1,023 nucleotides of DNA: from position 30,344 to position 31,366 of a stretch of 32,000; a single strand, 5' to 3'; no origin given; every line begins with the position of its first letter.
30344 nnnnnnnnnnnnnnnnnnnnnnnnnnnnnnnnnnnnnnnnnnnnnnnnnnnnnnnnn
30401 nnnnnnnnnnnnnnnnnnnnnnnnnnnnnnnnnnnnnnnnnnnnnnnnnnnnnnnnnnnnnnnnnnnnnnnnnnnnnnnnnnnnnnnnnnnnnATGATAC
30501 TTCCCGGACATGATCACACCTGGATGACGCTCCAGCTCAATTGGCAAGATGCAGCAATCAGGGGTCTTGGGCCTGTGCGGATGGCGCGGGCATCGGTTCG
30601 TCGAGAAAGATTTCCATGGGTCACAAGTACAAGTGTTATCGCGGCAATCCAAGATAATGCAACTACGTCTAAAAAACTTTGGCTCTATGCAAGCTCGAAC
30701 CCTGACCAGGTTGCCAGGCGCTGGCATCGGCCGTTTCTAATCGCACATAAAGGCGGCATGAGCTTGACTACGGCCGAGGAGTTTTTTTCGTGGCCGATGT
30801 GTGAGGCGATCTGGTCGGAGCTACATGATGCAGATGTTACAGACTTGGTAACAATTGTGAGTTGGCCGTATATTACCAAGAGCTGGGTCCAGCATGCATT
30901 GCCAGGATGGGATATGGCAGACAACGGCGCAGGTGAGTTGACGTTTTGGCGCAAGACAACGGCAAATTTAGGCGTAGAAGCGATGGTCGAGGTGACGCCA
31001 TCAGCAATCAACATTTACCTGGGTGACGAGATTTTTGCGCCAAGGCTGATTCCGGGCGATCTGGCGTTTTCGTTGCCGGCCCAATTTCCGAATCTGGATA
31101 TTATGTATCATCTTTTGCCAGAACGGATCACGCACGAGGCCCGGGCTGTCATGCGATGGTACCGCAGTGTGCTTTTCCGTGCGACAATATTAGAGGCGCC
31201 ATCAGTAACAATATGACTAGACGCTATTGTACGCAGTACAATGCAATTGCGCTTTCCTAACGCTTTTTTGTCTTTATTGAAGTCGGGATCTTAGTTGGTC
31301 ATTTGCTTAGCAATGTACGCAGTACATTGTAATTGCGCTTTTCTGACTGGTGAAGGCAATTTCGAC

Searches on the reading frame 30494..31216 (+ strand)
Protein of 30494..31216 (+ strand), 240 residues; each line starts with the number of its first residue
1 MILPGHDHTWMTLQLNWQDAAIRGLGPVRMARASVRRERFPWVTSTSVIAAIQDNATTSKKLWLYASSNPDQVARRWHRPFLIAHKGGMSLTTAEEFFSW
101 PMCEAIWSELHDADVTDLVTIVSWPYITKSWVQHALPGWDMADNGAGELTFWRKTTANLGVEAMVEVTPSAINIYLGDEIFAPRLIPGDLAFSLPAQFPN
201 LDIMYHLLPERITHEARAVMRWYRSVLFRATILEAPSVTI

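Call 14: search_protein_families(library=pfam, proteins=[window:30494-31216:+], max_evalue=0.1)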
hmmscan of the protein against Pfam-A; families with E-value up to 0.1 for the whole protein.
window:30494-31216:+ (240 aa): 0 families

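Call 15: search_protein_families(library=phrogs, proteins=[window:30494-31216:+], max_evalue=0.1)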
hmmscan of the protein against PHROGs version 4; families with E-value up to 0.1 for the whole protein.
window:30494-31216:+ (240 aa): 0 families

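Call 17: find_encoding_contigs(protein=window:30494-31216:+, flank=10000, max_places=8)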
Protein window:30494-31216:+ (240 aa): 16 contigs read that carry it; 8 places shown.
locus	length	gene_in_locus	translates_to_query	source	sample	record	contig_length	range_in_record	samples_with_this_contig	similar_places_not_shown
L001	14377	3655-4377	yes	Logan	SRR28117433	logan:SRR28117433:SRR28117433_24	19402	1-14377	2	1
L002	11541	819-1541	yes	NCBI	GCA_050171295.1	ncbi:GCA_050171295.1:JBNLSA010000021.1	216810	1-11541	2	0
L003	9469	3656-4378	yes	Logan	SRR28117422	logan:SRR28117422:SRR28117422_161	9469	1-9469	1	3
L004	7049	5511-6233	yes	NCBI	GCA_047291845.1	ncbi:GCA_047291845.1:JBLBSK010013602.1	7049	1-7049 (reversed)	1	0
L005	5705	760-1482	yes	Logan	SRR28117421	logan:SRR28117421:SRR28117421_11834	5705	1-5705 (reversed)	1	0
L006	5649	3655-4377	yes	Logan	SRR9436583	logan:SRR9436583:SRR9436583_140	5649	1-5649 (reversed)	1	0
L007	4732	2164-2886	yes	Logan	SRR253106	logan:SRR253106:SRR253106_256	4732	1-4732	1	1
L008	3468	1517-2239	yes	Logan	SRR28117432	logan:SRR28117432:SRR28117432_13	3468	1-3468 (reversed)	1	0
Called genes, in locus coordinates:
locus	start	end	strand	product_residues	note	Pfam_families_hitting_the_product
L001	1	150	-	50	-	?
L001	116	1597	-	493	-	PF12167:Arm-DNA-bind_2, PF00589:Phage_integrase (weak)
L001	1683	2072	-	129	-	-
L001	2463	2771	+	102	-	PF01402:RHH_1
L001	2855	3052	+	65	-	-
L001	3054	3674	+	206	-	-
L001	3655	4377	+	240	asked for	-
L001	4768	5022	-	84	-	-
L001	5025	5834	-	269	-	-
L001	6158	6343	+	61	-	-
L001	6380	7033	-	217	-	PF00239:Resolvase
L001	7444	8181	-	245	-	PF00149:Metallophos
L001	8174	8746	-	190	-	PF13328:HD_4, PF01966:HD (weak)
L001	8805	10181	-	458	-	PF14559:TPR_19 (faint), PF13191:AAA_16 (faint), PF00004:AAA, PF17862:AAA_lid_3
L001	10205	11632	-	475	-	PF13428:TPR_14 (faint), PF07719:TPR_2 (faint), PF14559:TPR_19 (faint)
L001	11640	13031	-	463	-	PF12895:ANAPC3 (faint), PF13371:TPR_9 (faint), PF13431:TPR_17 (faint), PF00515:TPR_1 (faint), PF13432:TPR_16 (weak), PF13414:TPR_11 (weak), PF14559:TPR_19, PF07719:TPR_2 (weak), +2 more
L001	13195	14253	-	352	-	-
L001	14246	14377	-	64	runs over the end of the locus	-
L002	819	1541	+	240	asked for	-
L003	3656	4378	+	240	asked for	-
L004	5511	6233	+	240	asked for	-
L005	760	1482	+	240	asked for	-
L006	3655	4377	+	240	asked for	-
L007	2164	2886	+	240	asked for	-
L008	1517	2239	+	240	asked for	-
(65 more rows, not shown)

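Call 22: search_protein_families(library=pfam, proteins=[L001:5025-5834:-, L001:6158-6343:+, L001:6380-7033:-, L001:2855-3052:+, L001:13195-14253:-], max_evalue=1)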
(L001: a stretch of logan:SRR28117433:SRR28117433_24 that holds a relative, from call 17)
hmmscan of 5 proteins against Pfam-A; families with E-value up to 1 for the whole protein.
L001:5025-5834:- (269 aa): 3 families
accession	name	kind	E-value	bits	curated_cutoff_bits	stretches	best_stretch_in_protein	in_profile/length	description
PF07246.16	Phlebovirus_NSM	-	0.0017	18.2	27.2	1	130-205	186-258/264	Phlebovirus nonstructural protein NS-M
PF15035.11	Rootletin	-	0.23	11.9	36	1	98-206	8-103/188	Ciliary rootlet component, centrosome cohesion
PF11740.13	KfrA_N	-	0.92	10.7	26.1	1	17-166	2-112/113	Plasmid replication region DNA-binding N-term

L001:6158-6343:+ (61 aa): 1 family
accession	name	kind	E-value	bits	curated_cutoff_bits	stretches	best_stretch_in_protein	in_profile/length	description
PF23455.1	DUF7129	-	0.73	10.1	30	1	35-59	14-39/45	Domain of unknown function (DUF7129)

L001:6380-7033:- (217 aa): 8 families
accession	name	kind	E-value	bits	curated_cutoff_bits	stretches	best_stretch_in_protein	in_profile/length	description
PF00239.26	Resolvase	-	1.1e-32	113.6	23.3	1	3-144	1-144/145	Resolvase, N terminal domain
PF02796.21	HTH_7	-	0.02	15.5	23.8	1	157-189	5-38/45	Helix-turn-helix domain of resolvase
PF08279.18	HTH_11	-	0.061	13.6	25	0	164-194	4-37/55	HTH domain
PF13542.12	HTH_Tnp_ISL3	-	0.069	13.1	27.4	1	162-188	17-42/51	Helix-turn-helix domain of transposase family ISL3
PF13776.11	DUF4172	-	0.11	13.3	25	1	46-110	11-74/82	Domain of unknown function (DUF4172)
PF21383.2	DPAGT1_ins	-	0.14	12.7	27.1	1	69-89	7-27/43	DPAGT1 insertion domain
PF13551.12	HTH_29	-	0.16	12.5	28.1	1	167-195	6-35/64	Winged helix-turn helix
PF12728.13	HTH_17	-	0.2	12.4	27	1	178-205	7-35/51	Helix-turn-helix domain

L001:2855-3052:+ (65 aa): 1 family
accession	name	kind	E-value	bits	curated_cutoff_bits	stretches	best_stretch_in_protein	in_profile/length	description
PF09163.16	Form-deh_trans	-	0.86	9.9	22.1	0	27-53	4-30/44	Formate dehydrogenase N, transmembrane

L001:13195-14253:- (352 aa): 2 families
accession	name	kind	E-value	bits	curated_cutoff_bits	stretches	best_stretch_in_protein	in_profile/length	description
PF16725.10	Nucleolin_bd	-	0.11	12.8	27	1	162-189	10-37/70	Nucleolin binding domain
PF10003.15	DUF2244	-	0.51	10.5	27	1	33-107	9-79/138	Integral membrane protein (DUF2244)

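Call 24: find_homologous_proteins(query=L001:5025-5834:-)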
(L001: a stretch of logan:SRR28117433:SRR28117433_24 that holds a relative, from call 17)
Query L001:5025-5834:- (269 aa): 4 proteins with E <= 0.001 among 8000 candidates.
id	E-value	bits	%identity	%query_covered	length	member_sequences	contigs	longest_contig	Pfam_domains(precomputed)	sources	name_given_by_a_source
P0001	7.1e-159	545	100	100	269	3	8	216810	-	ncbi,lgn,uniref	ncbi:hypothetical protein [Trichlorobacter lovleyi]|uniref:hypothetical protein n=1 Tax=Trichlorobac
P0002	3.2e-100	353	70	100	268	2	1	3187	-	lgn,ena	-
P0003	2.4e-97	343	69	100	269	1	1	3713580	-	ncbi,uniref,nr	ncbi:hypothetical protein FY034_13175 [Trichlorobacter lovleyi]|uniref:hypothetical protein n=1 Tax=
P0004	7.0e-75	270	57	100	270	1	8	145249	-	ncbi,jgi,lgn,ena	-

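Call 25: find_homologous_proteins(query=window:30494-31216:+)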
Query window:30494-31216:+ (240 aa): 2 proteins with E <= 0.001 among 223 candidates.
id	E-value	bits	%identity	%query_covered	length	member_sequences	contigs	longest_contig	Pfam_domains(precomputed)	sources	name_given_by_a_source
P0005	4.2e-155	532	99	97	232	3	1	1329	-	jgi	jgi:hypothetical protein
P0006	3.9e-121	421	75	100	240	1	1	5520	-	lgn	-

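Call 26: find_encoding_contigs(protein=P0003, flank=10000, max_places=3)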
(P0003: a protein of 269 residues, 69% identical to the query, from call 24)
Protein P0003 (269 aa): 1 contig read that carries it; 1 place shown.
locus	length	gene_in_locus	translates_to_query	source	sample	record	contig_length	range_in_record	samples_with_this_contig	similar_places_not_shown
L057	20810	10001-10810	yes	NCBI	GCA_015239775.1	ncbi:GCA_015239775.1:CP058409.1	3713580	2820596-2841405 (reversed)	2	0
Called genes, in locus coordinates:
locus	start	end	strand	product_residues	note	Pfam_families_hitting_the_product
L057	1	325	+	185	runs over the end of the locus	PF00239:Resolvase, PF02796:HTH_7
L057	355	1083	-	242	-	PF01863:YgjP-like, PF10263:SprT-like (weak)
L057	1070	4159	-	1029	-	PF04313:HSDR_N, PF04851:ResIII, PF18766:SWI2_SNF2, PF22679:T1R_D3-like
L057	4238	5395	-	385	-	PF02661:Fic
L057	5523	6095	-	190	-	PF07799:DUF1643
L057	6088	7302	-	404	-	PF01420:Methylase_S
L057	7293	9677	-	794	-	PF12161:HsdM_N, PF02384:N6_Mtase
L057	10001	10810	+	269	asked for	-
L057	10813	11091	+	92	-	-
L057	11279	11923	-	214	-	-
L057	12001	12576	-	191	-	-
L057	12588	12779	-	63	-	-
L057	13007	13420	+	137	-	-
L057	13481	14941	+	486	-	PF12167:Arm-DNA-bind_2, PF00589:Phage_integrase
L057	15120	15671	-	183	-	-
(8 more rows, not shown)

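Call 27: find_encoding_contigs(protein=P0004, flank=10000, max_places=4)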
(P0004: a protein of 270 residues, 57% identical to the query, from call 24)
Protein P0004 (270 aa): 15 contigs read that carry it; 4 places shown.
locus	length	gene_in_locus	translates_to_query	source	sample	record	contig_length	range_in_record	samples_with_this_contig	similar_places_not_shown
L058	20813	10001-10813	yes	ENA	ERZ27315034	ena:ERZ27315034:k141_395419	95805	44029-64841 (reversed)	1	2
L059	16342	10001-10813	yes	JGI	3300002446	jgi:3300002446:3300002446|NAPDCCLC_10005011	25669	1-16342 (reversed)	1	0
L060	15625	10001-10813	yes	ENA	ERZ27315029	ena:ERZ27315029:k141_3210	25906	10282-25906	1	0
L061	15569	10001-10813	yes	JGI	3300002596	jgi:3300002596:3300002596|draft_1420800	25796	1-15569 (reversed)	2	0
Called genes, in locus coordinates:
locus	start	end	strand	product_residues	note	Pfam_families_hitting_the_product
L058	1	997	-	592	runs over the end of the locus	PF02771:Acyl-CoA_dh_N, PF02770:Acyl-CoA_dh_M, PF00441:Acyl-CoA_dh_1, PF22924:ACOX_C_alpha1 (faint), PF08028:Acyl-CoA_dh_2, PF21263:Acyl-CoA-dh_C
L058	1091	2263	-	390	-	PF00108:Thiolase_N, PF02803:Thiolase_C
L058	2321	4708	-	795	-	PF02737:3HCDH_N, PF03446:NAD_binding_2 (faint), PF00725:3HCDH, PF00378:ECH_1, PF16113:ECH_2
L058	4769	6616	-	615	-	PF00501:AMP-binding, PF23562:AMP-binding_C_3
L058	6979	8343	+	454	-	PF03349:Toluene_X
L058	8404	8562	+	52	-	PF19807:DUF6290 (weak), PF01402:RHH_1 (weak)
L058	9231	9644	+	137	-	PF00239:Resolvase, PF02796:HTH_7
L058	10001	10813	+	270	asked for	-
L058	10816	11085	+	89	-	-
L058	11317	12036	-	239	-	-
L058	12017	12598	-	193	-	-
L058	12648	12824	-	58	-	-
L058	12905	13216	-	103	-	PF01402:RHH_1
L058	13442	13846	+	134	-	-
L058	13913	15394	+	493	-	PF12167:Arm-DNA-bind_2 (weak), PF14659:Phage_int_SAM_3 (weak), PF00589:Phage_integrase (weak)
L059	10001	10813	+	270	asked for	-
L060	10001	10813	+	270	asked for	-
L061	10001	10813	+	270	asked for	-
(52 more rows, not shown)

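Call 28: find_encoding_contigs(protein=P0002, flank=10000, max_places=2)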
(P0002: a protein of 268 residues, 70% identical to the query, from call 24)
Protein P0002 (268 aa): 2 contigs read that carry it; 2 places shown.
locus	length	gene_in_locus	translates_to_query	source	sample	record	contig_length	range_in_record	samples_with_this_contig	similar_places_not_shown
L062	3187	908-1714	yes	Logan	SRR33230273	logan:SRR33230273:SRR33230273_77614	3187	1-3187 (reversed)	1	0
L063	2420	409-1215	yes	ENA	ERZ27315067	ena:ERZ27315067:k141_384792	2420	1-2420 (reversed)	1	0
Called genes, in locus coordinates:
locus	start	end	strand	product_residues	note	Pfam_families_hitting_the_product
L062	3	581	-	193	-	?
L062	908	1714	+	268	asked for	-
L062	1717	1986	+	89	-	-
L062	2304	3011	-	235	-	-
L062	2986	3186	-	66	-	?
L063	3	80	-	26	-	?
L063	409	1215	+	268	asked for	-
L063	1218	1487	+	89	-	-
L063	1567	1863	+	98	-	-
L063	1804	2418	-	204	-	?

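Call 29: find_encoding_contigs(protein=P0006, flank=10000, max_places=2)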
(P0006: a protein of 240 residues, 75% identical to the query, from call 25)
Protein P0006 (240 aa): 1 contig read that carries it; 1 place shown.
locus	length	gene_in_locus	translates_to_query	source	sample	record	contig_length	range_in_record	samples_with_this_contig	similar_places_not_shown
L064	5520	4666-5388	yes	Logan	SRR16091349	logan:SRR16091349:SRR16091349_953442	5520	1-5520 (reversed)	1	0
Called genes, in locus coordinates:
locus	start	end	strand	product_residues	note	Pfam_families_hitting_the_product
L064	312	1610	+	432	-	PF00589:Phage_integrase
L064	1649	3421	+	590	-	-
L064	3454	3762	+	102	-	PF01402:RHH_1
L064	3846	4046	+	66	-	-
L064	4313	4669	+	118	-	-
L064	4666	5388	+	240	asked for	-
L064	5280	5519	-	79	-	?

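Call 57: search_dna_similar(query=P0001, collection=plasmids, mode=protein, max_evalue=0.01, max_rows=20)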
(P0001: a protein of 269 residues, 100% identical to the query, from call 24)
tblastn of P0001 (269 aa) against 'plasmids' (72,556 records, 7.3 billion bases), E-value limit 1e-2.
No match.

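Call 59: find_homologous_proteins(query=A2, max_evalue=0.001)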
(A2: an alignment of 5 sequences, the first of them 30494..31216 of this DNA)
Query A2 (5 sequences) (240 aa, profile of the alignment): 5 proteins with E <= 0.001 among 3095 candidates.
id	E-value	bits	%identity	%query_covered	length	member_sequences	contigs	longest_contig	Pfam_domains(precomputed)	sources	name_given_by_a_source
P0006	7.4e-120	417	75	100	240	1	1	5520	-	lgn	-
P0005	4.5e-114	398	99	97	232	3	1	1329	-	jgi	jgi:hypothetical protein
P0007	4.6e-111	388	33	97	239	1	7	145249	-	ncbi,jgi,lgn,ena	-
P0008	1.0e-96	341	33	89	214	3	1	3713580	-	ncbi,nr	ncbi:hypothetical protein FY034_13165 [Trichlorobacter lovleyi]|nr:hypothetical protein FY034_13165 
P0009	4.3e-74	267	35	89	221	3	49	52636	-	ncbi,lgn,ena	-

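Call 60: find_encoding_contigs(protein=P0009, flank=10000, max_places=5)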
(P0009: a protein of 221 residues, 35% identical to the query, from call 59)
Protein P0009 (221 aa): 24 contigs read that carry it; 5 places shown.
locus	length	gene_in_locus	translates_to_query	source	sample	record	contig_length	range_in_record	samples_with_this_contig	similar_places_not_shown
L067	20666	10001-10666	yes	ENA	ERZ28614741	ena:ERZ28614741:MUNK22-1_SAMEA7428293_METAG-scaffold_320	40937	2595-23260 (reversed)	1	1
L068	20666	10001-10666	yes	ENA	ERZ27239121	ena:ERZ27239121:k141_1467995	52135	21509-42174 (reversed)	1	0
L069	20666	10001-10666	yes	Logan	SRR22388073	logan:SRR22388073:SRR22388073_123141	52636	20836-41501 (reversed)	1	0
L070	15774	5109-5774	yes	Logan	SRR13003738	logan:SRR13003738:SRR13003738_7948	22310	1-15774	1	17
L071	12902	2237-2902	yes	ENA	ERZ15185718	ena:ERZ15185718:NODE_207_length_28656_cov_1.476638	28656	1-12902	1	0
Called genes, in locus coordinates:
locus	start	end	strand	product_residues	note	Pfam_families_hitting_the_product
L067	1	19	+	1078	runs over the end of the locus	PF06986:F_T4SS_TraN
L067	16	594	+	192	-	-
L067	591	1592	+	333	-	PF06834:TraU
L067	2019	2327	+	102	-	-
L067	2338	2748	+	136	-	PF10502:Peptidase_S26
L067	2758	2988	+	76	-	-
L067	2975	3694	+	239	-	-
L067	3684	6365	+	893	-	PF07916:TraG_N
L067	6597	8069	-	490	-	PF12167:Arm-DNA-bind_2 (weak), PF00589:Phage_integrase (faint), PF14659:Phage_int_SAM_3 (weak)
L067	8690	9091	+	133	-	-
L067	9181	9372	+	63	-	-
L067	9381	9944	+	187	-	-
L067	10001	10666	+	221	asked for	-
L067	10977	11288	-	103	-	-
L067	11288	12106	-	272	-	-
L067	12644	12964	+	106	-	PF00216:Bac_DNA_binding, PF18291:HU-HIG (weak)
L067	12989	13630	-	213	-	PF00239:Resolvase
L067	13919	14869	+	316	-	PF07992:Pyr_redox_2, PF13738:Pyr_redox_3, PF00070:Pyr_redox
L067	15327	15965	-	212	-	PF01545:Cation_efflux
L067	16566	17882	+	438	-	PF02321:OEP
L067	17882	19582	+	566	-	PF25893:HH_CzcB (weak), PF25954:Beta-barrel_RND_2, PF25967:RND-MFP_C (weak), PF25975:CzcB_C, PF25989:YknX_C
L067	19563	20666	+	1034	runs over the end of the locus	PF00873:ACR_tran, PF03176:MMPL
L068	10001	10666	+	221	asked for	-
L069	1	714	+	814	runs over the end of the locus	PF02463:SMC_N, PF13175:AAA_15, PF13304:AAA_21 (faint), PF13476:AAA_23, PF13514:AAA_27 (weak)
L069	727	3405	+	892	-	PF00270:DEAD, PF00271:Helicase_C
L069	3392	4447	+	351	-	PF13361:UvrD_C, PF01443:Viral_helicase1 (faint), PF13538:UvrD_C_2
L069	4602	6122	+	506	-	PF02661:Fic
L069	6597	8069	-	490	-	PF12167:Arm-DNA-bind_2 (weak), PF00589:Phage_integrase (faint), PF14659:Phage_int_SAM_3 (weak)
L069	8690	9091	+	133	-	-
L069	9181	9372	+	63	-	-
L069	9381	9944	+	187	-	-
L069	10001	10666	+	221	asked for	-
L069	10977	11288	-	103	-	-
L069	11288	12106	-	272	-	-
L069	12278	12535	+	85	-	-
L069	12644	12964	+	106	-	PF00216:Bac_DNA_binding, PF18291:HU-HIG (weak)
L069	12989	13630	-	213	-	PF00239:Resolvase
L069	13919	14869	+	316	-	PF07992:Pyr_redox_2, PF13738:Pyr_redox_3, PF00070:Pyr_redox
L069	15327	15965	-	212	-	PF01545:Cation_efflux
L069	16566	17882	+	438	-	PF02321:OEP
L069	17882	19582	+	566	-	PF25893:HH_CzcB (weak), PF25954:Beta-barrel_RND_2, PF25967:RND-MFP_C (weak), PF25975:CzcB_C, PF25989:YknX_C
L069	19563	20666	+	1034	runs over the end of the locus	PF00873:ACR_tran, PF03176:MMPL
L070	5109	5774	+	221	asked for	-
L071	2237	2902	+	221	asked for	-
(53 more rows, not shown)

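Call 73: predict_structure(alignment_id=A5)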
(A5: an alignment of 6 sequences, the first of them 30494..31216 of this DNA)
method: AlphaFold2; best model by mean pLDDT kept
length: 240 residues; sequences in the alignment: 6
mean_pLDDT: 75.3   pTM: 0.76
mean pLDDT of the five models: 75.3, 70.7, 69.8, 67.8, 66.1
residues with pLDDT >= 90: 25; 70-90: 145; 50-70: 54; < 50: 16
segments of 3 or more residues with pLDDT < 50: 1-9, 236-240
pLDDT, mean of each block of 10 residues (from residue 1): 33 72 78 74 69 75 74 56 74 82 86 76 77 87 75 91 88 80 60 83 88 90 85 55
secondary structure, 60 per line:
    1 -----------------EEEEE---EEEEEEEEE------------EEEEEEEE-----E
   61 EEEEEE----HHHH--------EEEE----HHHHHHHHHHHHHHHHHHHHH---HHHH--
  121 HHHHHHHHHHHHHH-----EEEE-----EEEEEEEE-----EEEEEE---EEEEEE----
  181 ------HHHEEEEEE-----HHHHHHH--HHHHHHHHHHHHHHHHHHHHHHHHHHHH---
elements in order: E18-22 E26-34 E47-54 E60-66 H71-74 E83-86 H91-111 H115-118 H121-134 E140-143 E149-156 E162-167 E171-176 E190-195 H201-207 H210-237

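Call 77: fold_search(model_id=the predicted structure, library=pdb)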
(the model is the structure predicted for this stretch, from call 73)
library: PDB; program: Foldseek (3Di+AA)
matches with E <= 10: 202; with E <= 0.001: 0
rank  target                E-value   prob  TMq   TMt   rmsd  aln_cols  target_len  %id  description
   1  4xrw                  2.5e-01  0.06  0.14  0.12  17.4       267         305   12  Crystal structure of the di-domain ARO/CYC BexL from the BE-7585A biosynthetic pathway (released 2015-12-02)
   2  5lmx_B                6.0e-01  0.03  0.15  0.05  25.2       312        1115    7  Monomeric RNA polymerase I at 4.9 A resolution (released 2017-03-22)
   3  7nwl_A                9.8e-01  0.08  0.15  0.07  18.0       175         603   11  Cryo-EM structure of human integrin alpha5beta1 (open form) in complex with fibronectin and TS2/16 Fv-clasp (released 2021-06-02)
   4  8ow1_P                9.8e-01  0.04  0.14  0.14  13.9       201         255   10  Cryo-EM structure of the yeast Inner kinetochore bound to a CENP-A nucleosome. (released 2023-08-09)
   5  8gpu_B                1.0e+00  0.02  0.08  0.05  21.9       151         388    9  YFV_E_YD6Fab_prefusion (released 2022-11-02)
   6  4wk0_A                1.1e+00  0.08  0.15  0.09  18.0       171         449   12  Metal Ion and Ligand Binding of Integrin (released 2014-12-03)
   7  8ovw_P                1.1e+00  0.04  0.16  0.15  13.9       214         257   10  Cryo-EM structure of CBF1-CCAN bound topologically to centromeric DNA (released 2023-08-09)
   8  8wu8_B                1.2e+00  0.03  0.13  0.13  15.9       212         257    8  Crystal structure of the human RAD9-RAD1(F64A/M256A/F266A)-HUS1-RHINO(88-99) complex (released 2024-02-14)
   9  5g5l_B                1.4e+00  0.02  0.16  0.04  25.6       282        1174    8  RNA polymerase I-Rrn3 complex at 4.8 A resolution (released 2016-07-27)
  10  7ui9_a                1.5e+00  0.05  0.16  0.11  16.3       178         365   13  Core Mediator-PICearly (Copy A) (released 2023-02-15)
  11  3g65_C                1.6e+00  0.02  0.11  0.10  15.6       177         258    9  Crystal Structure of the Human Rad9-Rad1-Hus1 DNA Damage Checkpoint Complex (released 2009-05-26)
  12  4c3h_B                1.6e+00  0.02  0.15  0.04  25.4       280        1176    6  Structure of 14-subunit RNA polymerase I at 3.27 A resolution, crystal form C2-93 (released 2013-10-23)
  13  7pkn_O                2.0e+00  0.04  0.16  0.18  13.9       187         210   10  Structure of the human CCAN deltaCT complex (released 2022-04-27)
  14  4xrt_A                2.0e+00  0.02  0.17  0.14  18.8       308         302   10  Crystal structure of the di-domain ARO/CYC StfQ from the steffimycin biosynthetic pathway (released 2015-12-02)
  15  1gc6                  2.1e+00  0.16  0.22  0.18   6.1       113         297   16  CRYSTAL STRUCTURE OF THE RADIXIN FERM DOMAIN COMPLEXED WITH INOSITOL-(1,4,5)-TRIPHOSPHATE (released 2000-09-20)
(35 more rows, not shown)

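Call 78: search_protein_representatives(alignment_id=A5)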
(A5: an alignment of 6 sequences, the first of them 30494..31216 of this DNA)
Query: 6 sequences, 240 profile positions. Proteins with E-value up to 0.001 (for the whole library): 33; up to 1e-10: 20; up to 1e-30: 5. The best 33 are listed.
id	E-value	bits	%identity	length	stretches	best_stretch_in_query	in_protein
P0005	6.4e-121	418.6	-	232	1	1-232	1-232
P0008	1.2e-99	348.9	-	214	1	29-240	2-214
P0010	6.3e-76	271.3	-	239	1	1-237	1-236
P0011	4.1e-75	268.7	-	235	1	1-233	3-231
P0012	1.7e-62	227.4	-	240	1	1-237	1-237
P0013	7.8e-23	97.5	-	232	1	8-232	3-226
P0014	7.3e-22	94.3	-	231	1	9-232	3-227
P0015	1.7e-20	89.8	-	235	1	10-234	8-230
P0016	1.9e-19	86.4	-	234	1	9-232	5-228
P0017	3.1e-18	82.4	-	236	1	8-232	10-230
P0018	4.3e-18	82.0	-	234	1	6-204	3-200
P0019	2.0e-16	76.5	-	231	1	8-232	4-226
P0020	5.5e-15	71.8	-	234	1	8-232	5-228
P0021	1.2e-14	70.7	-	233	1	9-232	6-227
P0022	1.1e-13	67.5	-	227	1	10-232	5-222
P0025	1.8e-12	63.6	-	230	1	4-230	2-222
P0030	1.7e-09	53.8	-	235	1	15-232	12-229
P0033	2.3e-08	50.1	-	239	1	8-231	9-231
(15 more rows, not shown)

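Call 80: search_protein_families(library=pfam, alignment_id=A7, max_evalue=0.01)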
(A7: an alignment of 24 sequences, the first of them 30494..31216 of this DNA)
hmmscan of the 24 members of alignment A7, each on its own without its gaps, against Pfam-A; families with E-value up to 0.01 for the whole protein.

A. member 1, window:30494-31216:+ (240 aa): 0 families

B. families by the number of members that match (of 24 scanned): 0 families

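Call 81: search_protein_families(library=ncbifam, proteins=[window:30494-31216:+, P0001, L001:2463-2771:+, P0013, P0020], max_evalue=0.1)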
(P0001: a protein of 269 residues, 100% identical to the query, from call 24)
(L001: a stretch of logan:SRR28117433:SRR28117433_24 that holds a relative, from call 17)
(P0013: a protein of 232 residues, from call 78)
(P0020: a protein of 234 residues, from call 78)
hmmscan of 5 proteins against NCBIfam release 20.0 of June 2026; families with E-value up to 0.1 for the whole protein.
window:30494-31216:+ (240 aa): 0 families

P0001 (269 aa): 0 families

L001:2463-2771:+ (102 aa): 3 families
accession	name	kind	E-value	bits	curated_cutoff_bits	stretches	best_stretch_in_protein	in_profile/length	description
NF048017.1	antitoxin_RelB_like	equivalog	0.0032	17.6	50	1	63-96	5-38/70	type II toxin-antitoxin system RelB family antitoxin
NF041793.1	ORF56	equivalog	0.033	14.3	50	0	56-92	3-39/39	ORF56 family plasmid copy control protein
NF050181.1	TA_anti_VapB_Myco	equivalog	0.046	14.2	60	0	63-92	12-41/72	type II toxin-antitoxin system VapB family antitoxin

P0013 (232 aa): 0 families

P0020 (234 aa): 0 families

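Call 85: find_related_loci(query=A4, collection=viral_contigs, flank=6000)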
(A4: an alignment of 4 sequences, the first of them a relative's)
Query A4 (269 aa) in viral_contigs; peptide patterns used: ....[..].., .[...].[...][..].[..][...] (x = any residue, [..] = any of these).
103 stretches matched a pattern, but none encodes a relative of the query by tblastn (E <= 1e-3).

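Call 99: search_solved_structures(query=A4, max_evalue=1)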
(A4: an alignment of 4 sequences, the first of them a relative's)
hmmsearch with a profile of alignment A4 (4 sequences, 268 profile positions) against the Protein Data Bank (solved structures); distinct sequences matched with E-value up to 1: 1.
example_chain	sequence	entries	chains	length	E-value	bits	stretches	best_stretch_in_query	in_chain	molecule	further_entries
3ocm_A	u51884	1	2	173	0.45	13.2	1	22-70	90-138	Putative membrane protein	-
